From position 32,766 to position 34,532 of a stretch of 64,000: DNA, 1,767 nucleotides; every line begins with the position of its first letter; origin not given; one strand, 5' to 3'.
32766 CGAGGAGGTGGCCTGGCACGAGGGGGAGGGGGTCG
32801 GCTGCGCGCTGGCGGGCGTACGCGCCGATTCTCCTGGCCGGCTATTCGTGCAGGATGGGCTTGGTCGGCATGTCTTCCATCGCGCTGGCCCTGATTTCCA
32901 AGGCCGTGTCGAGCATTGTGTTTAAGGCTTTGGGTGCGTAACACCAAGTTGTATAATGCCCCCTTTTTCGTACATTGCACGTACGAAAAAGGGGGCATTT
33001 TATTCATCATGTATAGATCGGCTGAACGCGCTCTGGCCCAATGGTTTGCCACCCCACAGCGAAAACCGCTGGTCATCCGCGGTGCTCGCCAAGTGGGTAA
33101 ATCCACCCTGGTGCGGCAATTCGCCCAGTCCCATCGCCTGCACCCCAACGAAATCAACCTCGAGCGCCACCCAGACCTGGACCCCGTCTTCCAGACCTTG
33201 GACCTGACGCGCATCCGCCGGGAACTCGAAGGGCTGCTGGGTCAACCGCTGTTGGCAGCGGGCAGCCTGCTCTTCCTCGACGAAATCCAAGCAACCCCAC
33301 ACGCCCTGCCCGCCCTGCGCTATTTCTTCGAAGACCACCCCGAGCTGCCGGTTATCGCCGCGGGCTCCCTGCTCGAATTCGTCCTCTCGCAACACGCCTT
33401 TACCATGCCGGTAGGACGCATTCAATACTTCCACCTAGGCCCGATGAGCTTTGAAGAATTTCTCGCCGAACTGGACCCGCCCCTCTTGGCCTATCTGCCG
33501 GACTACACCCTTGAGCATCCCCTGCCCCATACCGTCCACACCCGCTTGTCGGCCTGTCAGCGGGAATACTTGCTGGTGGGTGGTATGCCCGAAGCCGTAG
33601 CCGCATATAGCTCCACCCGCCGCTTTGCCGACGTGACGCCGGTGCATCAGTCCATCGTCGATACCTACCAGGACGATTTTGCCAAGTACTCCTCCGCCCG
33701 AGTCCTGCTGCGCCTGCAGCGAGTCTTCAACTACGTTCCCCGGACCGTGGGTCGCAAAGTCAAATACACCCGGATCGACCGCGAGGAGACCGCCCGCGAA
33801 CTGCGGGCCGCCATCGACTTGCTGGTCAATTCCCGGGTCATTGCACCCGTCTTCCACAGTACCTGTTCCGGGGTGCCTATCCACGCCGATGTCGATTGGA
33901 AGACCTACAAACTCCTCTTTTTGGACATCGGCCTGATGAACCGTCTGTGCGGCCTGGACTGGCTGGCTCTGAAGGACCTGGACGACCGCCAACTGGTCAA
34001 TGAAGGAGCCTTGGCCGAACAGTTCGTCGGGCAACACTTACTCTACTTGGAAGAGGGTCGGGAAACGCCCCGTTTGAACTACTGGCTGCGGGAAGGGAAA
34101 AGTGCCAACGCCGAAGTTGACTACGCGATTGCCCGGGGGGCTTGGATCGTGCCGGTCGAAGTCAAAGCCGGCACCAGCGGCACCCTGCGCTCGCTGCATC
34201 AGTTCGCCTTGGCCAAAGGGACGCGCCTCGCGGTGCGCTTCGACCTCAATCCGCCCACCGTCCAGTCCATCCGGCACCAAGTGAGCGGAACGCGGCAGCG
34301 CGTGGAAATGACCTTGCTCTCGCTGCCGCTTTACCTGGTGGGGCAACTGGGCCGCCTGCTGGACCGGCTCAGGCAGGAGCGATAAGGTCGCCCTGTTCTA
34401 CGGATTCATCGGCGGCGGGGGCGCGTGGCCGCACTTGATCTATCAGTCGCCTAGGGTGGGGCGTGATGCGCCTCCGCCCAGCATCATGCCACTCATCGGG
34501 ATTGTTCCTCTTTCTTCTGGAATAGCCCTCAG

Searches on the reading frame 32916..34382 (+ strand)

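Call 29: search_protein_families(library=pfam, proteins=[window:32916-34382:+], max_evalue=0.001)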
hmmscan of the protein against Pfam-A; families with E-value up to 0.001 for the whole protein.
window:32916-34382:+ (489 aa): 3 families
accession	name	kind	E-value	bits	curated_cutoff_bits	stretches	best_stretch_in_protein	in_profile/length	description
PF13173.12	AAA_14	-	2.8e-25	89.2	27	1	49-183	2-129/129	AAA domain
PF13635.12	DUF4143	-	1.7e-24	86.8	28.1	1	252-419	1-160/160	Domain of unknown function (DUF4143)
PF13191.12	AAA_16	-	0.00019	22.4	32.6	0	36-132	7-110/167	AAA ATPase domain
